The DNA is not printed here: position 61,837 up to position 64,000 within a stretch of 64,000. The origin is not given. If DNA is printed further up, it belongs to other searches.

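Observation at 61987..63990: Bacterial ROCO (LRR-Roc-COR) GTPase immediately downstream of TA modules and repeat scars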

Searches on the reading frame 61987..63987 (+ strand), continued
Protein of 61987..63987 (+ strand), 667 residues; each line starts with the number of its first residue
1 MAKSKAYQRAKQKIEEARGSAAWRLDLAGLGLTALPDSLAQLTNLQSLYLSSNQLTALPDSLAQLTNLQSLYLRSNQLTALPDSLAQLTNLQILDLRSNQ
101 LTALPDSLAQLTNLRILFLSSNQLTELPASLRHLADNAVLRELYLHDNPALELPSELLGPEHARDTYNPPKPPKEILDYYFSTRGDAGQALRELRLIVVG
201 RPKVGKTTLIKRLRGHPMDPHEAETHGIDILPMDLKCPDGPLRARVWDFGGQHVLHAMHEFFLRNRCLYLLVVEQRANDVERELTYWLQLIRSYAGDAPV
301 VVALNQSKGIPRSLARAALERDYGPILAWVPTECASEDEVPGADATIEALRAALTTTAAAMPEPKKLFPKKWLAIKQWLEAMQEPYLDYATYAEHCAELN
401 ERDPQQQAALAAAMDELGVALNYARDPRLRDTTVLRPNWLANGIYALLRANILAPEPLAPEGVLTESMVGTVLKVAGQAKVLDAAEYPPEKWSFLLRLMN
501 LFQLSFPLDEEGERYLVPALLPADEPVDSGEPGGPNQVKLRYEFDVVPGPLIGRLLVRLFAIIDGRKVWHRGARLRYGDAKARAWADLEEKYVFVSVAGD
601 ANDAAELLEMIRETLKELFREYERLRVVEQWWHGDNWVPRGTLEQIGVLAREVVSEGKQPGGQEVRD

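Call 30: search_protein_families(library=pfam, proteins=[L037:9755-12355:+, L043:9887-12904:+, L048:9827-11905:+, L054:9473-12871:+, L056:9542-12721:+, L001:12180-12701:+, L008:12088-12690:+, L032:9917-12721:+], max_evalue=0.01)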
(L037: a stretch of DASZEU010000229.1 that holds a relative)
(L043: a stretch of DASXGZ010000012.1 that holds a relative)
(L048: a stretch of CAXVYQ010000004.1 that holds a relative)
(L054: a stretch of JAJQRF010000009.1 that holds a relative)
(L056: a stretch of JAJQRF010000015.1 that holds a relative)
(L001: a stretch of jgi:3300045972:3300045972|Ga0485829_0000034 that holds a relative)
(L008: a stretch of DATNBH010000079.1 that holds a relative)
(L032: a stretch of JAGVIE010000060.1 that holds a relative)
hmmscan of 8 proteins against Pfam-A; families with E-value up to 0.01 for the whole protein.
L037:9755-12355:+ (867 aa): 15 families
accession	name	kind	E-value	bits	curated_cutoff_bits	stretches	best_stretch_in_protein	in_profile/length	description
PF16095.11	COR-A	-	5.4e-36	124.1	35.3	1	409-546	1-143/143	C-terminal of Roc, COR-A domain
PF13855.12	LRR_8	-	6.1e-30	103.2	27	3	88-146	1-61/61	Leucine rich repeat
PF08477.19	Roc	-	1.7e-27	96.5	27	1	239-352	1-117/119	Ras of Complex, Roc, domain of DAPkinase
PF12799.13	LRR_4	-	1.9e-26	91.9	27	3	158-191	2-34/44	Leucine Rich repeats (2 copies)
PF25497.1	COR-B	-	3.3e-20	72.8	27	1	561-657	2-96/145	C-terminal of Roc, COR-B domain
PF23598.1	LRR_14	-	5.2e-19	68.7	40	2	80-188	39-147/353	Leucine-rich repeat region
PF00560.39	LRR_1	-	4.5e-14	50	20.6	0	158-179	1-23/23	Leucine Rich Repeat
PF00071.28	Ras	-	7.6e-14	52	21.6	1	239-356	1-117/162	Ras family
PF13676.11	TIR_2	-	8.2e-13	49.3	28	1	713-820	2-103/122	TIR domain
PF14580.12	LRR_9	-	4e-10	40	30.5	2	89-169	43-125/175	Leucine-rich repeat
PF23211.1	LRR_LRWD1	-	5.1e-09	36.6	28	2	108-197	13-103/190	Leucine-rich repeat and WD repeat-containing protein 1, LRR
PF25019.1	LRR_R13L1-DRL21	-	8.2e-08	32.7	27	1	126-188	61-125/127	R13L1/DRL21 LRRs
PF00025.27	Arf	-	1.5e-06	28.2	22.3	1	235-352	12-124/174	ADP-ribosylation factor family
PF13516.12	LRR_6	-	4.4e-05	23.6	23.4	0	88-102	3-17/24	Leucine Rich repeat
PF01926.29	MMR_HSR1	-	0.00032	21.2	21.9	1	241-352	3-113/113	50S ribosome-binding GTPase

L043:9887-12904:+ (1006 aa): 19 families
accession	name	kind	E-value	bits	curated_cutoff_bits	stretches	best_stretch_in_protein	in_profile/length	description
PF13855.12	LRR_8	-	3.5e-54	180.9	27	8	168-224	3-61/61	Leucine rich repeat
PF16095.11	COR-A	-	6.2e-33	114.1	35.3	1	547-684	1-143/143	C-terminal of Roc, COR-A domain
PF12799.13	LRR_4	-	1.7e-32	111.2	27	5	168-205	3-40/44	Leucine Rich repeats (2 copies)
PF23598.1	LRR_14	-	7.1e-28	97.8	40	5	184-254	42-110/353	Leucine-rich repeat region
PF08477.19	Roc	-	8.5e-28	97.4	27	1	377-490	1-117/119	Ras of Complex, Roc, domain of DAPkinase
PF25497.1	COR-B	-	4.9e-19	69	27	1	699-838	2-143/145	C-terminal of Roc, COR-B domain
PF00560.39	LRR_1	-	1.1e-18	63.8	20.6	0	168-188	2-23/23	Leucine Rich Repeat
PF00071.28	Ras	-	1.7e-13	50.9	21.6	1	377-491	1-114/162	Ras family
PF13676.11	TIR_2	-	4.1e-13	50.3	28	1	851-958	2-104/122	TIR domain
PF14580.12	LRR_9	-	4.3e-10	39.9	30.5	1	169-250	22-103/175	Leucine-rich repeat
PF23211.1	LRR_LRWD1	-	1.1e-08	35.4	28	0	55-133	20-99/190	Leucine-rich repeat and WD repeat-containing protein 1, LRR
PF00025.27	Arf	-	2.7e-06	27.4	22.3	1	374-491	13-125/174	ADP-ribosylation factor family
PF01582.25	TIR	-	4.7e-06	26.9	21.3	1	862-939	18-92/179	TIR domain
PF25013.1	LRR_Zer-1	-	0.00023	21.8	27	0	70-138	4-74/137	Zer-1-like, Leucine-rich repeats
PF24048.1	LRR_NXF1-5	-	0.0005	20.1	30.5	0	285-330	69-115/142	NXF1/2/3/5 leucine-rich repeat domain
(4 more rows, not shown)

L048:9827-11905:+ (693 aa): 10 families
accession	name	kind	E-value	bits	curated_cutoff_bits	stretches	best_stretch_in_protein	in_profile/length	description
PF16095.11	COR-A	-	1.3e-38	132.6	35.3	1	344-485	1-143/143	C-terminal of Roc, COR-A domain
PF08477.19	Roc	-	1.7e-29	102.9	27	1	175-288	1-118/119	Ras of Complex, Roc, domain of DAPkinase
PF25497.1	COR-B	-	1e-25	90.7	27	1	500-641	2-145/145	C-terminal of Roc, COR-B domain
PF00071.28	Ras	-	5.4e-13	49.3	21.6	1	175-290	1-116/162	Ras family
PF23598.1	LRR_14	-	4.6e-12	45.8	40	1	51-124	51-122/353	Leucine-rich repeat region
PF13855.12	LRR_8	-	2.5e-07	30.8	27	2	71-126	2-59/61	Leucine rich repeat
PF00025.27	Arf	-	3.3e-06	27.1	22.3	1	172-246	13-81/174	ADP-ribosylation factor family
PF12799.13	LRR_4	-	3.6e-06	27.5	27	1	93-126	1-33/44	Leucine Rich repeats (2 copies)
PF04670.18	Gtr1_RagA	-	6e-05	23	22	1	175-239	1-64/232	Gtr1/RagA G protein conserved region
PF01926.29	MMR_HSR1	-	6.6e-05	23.4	21.9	1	176-287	2-113/113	50S ribosome-binding GTPase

L054:9473-12871:+ (1133 aa): 7 families
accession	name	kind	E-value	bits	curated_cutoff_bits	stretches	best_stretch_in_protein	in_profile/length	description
PF16095.11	COR-A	-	2.4e-35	121.9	35.3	1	641-782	1-143/143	C-terminal of Roc, COR-A domain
PF12799.13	LRR_4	-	9.8e-28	96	27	9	271-312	1-43/44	Leucine Rich repeats (2 copies)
PF25497.1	COR-B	-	5.5e-24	85.1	27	1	796-969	2-145/145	C-terminal of Roc, COR-B domain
PF08477.19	Roc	-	1.9e-19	70.5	27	1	461-579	1-117/119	Ras of Complex, Roc, domain of DAPkinase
PF13855.12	LRR_8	-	1.2e-10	41.5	27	1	294-349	2-61/61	Leucine rich repeat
PF00025.27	Arf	-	2.2e-05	24.5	22.3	1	459-545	14-86/174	ADP-ribosylation factor family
PF00071.28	Ras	-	0.004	17.2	21.6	1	461-564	1-97/162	Ras family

L056:9542-12721:+ (1060 aa): 18 families
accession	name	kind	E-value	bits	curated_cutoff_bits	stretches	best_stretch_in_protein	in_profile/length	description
PF12799.13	LRR_4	-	9e-92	299.5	27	14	334-375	1-43/44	Leucine Rich repeats (2 copies)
PF13516.12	LRR_6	-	4.5e-41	136.1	23.4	0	136-150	3-17/24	Leucine Rich repeat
PF16095.11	COR-A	-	1.8e-36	125.6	35.3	1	628-766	1-143/143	C-terminal of Roc, COR-A domain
PF13855.12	LRR_8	-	1.9e-35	120.9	27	8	127-170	17-61/61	Leucine rich repeat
PF25497.1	COR-B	-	1.6e-25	90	27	1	780-933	3-144/145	C-terminal of Roc, COR-B domain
PF00560.39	LRR_1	-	2.9e-22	74.4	20.6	0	49-62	1-14/23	Leucine Rich Repeat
PF08477.19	Roc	-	2.8e-20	73.2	27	1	452-569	1-118/119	Ras of Complex, Roc, domain of DAPkinase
PF23598.1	LRR_14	-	5.8e-14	52.1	40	3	25-119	49-141/353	Leucine-rich repeat region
PF23211.1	LRR_LRWD1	-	1.1e-09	38.8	28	0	347-426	33-112/190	Leucine-rich repeat and WD repeat-containing protein 1, LRR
PF25013.1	LRR_Zer-1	-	4.7e-09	36.9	27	0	131-207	3-81/137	Zer-1-like, Leucine-rich repeats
PF00025.27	Arf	-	7.5e-08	32.5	22.3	1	450-538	14-90/174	ADP-ribosylation factor family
PF14580.12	LRR_9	-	6.9e-06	26.2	30.5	0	95-170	45-125/175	Leucine-rich repeat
PF00071.28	Ras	-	1.3e-05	25.3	21.6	1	452-551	1-95/162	Ras family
PF09439.16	SRPRB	-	0.0003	20.7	25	1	451-528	4-69/178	Signal recognition particle receptor beta subunit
PF23952.1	LRR_EndoS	-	0.00037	21.1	27.9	0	52-146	27-116/116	Endo-beta-N-acetylglucosaminidase EndoS LRR domain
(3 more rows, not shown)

L001:12180-12701:+ (174 aa): 1 family
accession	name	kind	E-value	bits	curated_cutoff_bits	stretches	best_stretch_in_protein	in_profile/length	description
PF13676.11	TIR_2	-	1.4e-08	35.7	28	1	10-132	1-110/122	TIR domain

L008:12088-12690:+ (201 aa): 1 family
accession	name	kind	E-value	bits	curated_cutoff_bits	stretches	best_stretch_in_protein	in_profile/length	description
PF13676.11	TIR_2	-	6.1e-13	49.8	28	1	50-145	1-94/122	TIR domain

L032:9917-12721:+ (935 aa): 20 families
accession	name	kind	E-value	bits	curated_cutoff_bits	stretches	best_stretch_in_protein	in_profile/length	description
PF16095.11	COR-A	-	2.2e-44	151.3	35.3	1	451-590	1-143/143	C-terminal of Roc, COR-A domain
PF25497.1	COR-B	-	6.5e-33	114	27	1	605-727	2-129/145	C-terminal of Roc, COR-B domain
PF08477.19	Roc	-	1.4e-30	106.4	27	1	283-396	1-118/119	Ras of Complex, Roc, domain of DAPkinase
PF23598.1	LRR_14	-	1.1e-25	90.6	40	3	49-144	52-147/353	Leucine-rich repeat region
PF13855.12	LRR_8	-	3.9e-20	71.8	27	2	160-217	2-61/61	Leucine rich repeat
PF13676.11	TIR_2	-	9.6e-18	65.3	28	1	778-886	1-104/122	TIR domain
PF12799.13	LRR_4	-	2.5e-17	62.9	27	2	68-100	2-33/44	Leucine Rich repeats (2 copies)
PF00071.28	Ras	-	1.6e-13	51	21.6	1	283-396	1-114/162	Ras family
PF00560.39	LRR_1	-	1.6e-11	42.4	20.6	0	68-89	1-23/23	Leucine Rich Repeat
PF01582.25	TIR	-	9.9e-10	38.9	21.3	1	778-928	4-168/179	TIR domain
PF23211.1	LRR_LRWD1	-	4.5e-09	36.7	28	1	175-242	35-100/190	Leucine-rich repeat and WD repeat-containing protein 1, LRR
PF25019.1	LRR_R13L1-DRL21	-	6e-09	36.3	27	1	159-213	69-125/127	R13L1/DRL21 LRRs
PF23286.1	LRR_13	-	7.2e-07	29.6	30.1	0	52-112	115-175/210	Disease resistance protein RPS4B-like, leucine-rich repeats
PF04670.18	Gtr1_RagA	-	1e-06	28.8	22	1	283-347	1-64/232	Gtr1/RagA G protein conserved region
PF01926.29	MMR_HSR1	-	2.2e-06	28.2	21.9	1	284-395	2-113/113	50S ribosome-binding GTPase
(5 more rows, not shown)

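Call 46: find_encoding_contigs(protein=P0005, flank=8000, max_places=1)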
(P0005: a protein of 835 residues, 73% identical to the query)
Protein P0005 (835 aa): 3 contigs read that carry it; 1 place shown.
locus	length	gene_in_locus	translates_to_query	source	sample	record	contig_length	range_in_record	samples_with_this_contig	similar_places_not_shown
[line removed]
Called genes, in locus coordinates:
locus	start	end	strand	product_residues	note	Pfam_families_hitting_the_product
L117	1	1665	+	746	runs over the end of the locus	PF00069:Pkinase, PF01636:APH (weak), PF07714:PK_Tyr_Ser-Thr, PF03109:ABC1 (weak), PF25063:ARM_TT21_C (weak), PF13432:TPR_16, PF14559:TPR_19, PF13432:TPR_16, +13 more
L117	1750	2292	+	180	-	-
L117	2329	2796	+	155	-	-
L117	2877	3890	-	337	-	PF06144:DNA_pol3_delta, PF21694:DNA_pol3_delta_C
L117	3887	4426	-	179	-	PF04390:LptE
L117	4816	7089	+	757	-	PF14870:PSII_BNR (faint), PF25852:DUF6242_C (faint), PF02012:BNR (faint), PF15902:Sortilin-Vps10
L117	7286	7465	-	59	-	-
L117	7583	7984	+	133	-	PF07366:SnoaL (weak), PF12680:SnoaL_2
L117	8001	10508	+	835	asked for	PF13855:LRR_8, PF23598:LRR_14, PF13855:LRR_8, PF23598:LRR_14, PF13855:LRR_8, PF23598:LRR_14, PF08477:Roc, PF16095:COR-A, +9 more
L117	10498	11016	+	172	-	PF13676:TIR_2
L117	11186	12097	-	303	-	PF00809:Pterin_bind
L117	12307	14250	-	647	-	PF06480:FtsH_ext (weak), PF06068:TIP49 (weak), PF00004:AAA, PF07728:AAA_5 (weak), PF17862:AAA_lid_3, PF01434:Peptidase_M41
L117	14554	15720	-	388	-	PF01171:ATP_bind_3, PF09179:TilS (weak)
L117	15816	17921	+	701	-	PF10459:Peptidase_S46, PF00089:Trypsin (faint), PF13365:Trypsin_2 (faint)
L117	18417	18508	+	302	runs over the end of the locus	?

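Call 47: find_encoding_contigs(protein=P0015, flank=8000, max_places=1)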
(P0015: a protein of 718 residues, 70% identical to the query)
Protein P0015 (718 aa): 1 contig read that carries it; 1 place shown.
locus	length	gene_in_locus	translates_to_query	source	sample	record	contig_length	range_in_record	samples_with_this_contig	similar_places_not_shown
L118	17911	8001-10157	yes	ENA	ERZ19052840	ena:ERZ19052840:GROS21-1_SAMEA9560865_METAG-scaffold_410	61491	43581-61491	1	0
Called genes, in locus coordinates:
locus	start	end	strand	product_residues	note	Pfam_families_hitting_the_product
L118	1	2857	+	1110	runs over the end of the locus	PF08309:LVIVD (faint), PF05658:YadA_head (weak), PF13884:Peptidase_S74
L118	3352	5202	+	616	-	PF02518:HATPase_c (faint), PF13589:HATPase_c_3, PF00183:HSP90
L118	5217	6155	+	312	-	PF03781:FGE-sulfatase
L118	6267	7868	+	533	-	PF03062:MBOAT, PF13813:MBOAT_2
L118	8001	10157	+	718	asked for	PF13855:LRR_8, PF23598:LRR_14, PF13855:LRR_8, PF23598:LRR_14, PF12799:LRR_4, PF13855:LRR_8, PF08477:Roc, PF16095:COR-A, +10 more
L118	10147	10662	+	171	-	PF13676:TIR_2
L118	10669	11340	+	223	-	-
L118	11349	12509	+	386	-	-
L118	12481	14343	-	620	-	PF00884:Sulfatase, PF16347:SGSH_C (weak), PF13385:Laminin_G_3 (weak)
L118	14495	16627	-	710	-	PF04616:Glyco_hydro_43, PF00754:F5_F8_type_C, PF22633:F5_F8_type_C_2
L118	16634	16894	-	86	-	-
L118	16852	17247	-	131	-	-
